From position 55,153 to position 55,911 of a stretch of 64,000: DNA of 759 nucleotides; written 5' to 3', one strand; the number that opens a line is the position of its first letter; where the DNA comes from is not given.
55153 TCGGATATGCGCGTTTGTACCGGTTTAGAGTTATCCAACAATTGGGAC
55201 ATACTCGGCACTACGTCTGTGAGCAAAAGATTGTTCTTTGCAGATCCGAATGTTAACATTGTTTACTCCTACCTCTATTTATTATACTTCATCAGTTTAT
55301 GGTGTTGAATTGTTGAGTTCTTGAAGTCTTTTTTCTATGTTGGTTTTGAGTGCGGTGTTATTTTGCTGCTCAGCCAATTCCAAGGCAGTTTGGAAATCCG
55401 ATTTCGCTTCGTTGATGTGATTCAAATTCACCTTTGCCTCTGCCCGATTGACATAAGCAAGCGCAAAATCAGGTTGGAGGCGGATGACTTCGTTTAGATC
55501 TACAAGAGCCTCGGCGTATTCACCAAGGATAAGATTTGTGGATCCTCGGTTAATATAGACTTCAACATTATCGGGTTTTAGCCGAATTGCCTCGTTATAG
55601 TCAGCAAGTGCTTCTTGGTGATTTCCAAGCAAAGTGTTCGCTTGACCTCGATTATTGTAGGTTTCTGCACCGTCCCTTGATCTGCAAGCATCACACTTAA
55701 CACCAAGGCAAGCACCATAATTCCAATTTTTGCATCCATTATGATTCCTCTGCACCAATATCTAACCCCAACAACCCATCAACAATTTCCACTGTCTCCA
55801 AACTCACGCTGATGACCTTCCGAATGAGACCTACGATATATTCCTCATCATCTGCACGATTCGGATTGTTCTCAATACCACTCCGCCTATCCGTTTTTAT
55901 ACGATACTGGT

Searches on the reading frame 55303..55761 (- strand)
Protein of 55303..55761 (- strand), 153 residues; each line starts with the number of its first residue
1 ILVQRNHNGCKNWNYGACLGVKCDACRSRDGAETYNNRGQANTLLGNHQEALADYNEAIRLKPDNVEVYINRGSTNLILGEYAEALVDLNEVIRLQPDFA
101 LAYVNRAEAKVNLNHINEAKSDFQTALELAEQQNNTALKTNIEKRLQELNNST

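Call 55: search_protein_families(library=pfam, proteins=[window:55303-55761:-], max_evalue=1)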
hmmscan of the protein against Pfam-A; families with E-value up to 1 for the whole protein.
window:55303-55761:- (153 aa): 21 families
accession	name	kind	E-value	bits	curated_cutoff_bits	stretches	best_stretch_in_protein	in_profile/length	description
PF00515.34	TPR_1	-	9.5e-24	82.6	27.8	3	32-65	1-34/34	Tetratricopeptide repeat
PF07719.23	TPR_2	-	3.4e-20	70.9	27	3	32-65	1-34/34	Tetratricopeptide repeat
PF13181.12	TPR_8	-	9.9e-20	69.4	25.7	3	32-65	1-34/34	Tetratricopeptide repeat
PF13414.12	TPR_11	-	1.9e-17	63.1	26.8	2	39-74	1-36/42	TPR repeat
PF13371.12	TPR_9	-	2.8e-14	53.3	35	3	47-98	10-61/73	Tetratricopeptide repeat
PF13431.12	TPR_17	-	4.3e-12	45.7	24.4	2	55-86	2-33/34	Tetratricopeptide repeat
PF13432.12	TPR_16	-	3.2e-10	40.7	32.7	2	45-97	10-62/65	Tetratricopeptide repeat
PF13424.12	TPR_12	-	1.7e-09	38.2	30.1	1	30-62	43-75/77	Tetratricopeptide repeat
PF13428.12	TPR_14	-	3.1e-07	30.9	23.5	2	37-73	6-42/44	Tetratricopeptide repeat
PF14559.12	TPR_19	-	3.2e-07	31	25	2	80-130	5-55/68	Tetratricopeptide repeat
PF13374.12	TPR_10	-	6.7e-05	23.2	27.5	1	32-61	2-31/42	Tetratricopeptide repeat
PF13174.12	TPR_6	-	0.0012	19.8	26.3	0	38-61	6-29/33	Tetratricopeptide repeat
PF14561.12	TPR_20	-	0.002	18.9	25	1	48-110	4-61/90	Tetratricopeptide repeat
PF12862.13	ANAPC5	-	0.0038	17.7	23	0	98-138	36-76/91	Anaphase-promoting complex subunit 5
PF09102.15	Exotox-A_target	-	0.0058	17.1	25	1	82-124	75-117/142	Exotoxin A, targeting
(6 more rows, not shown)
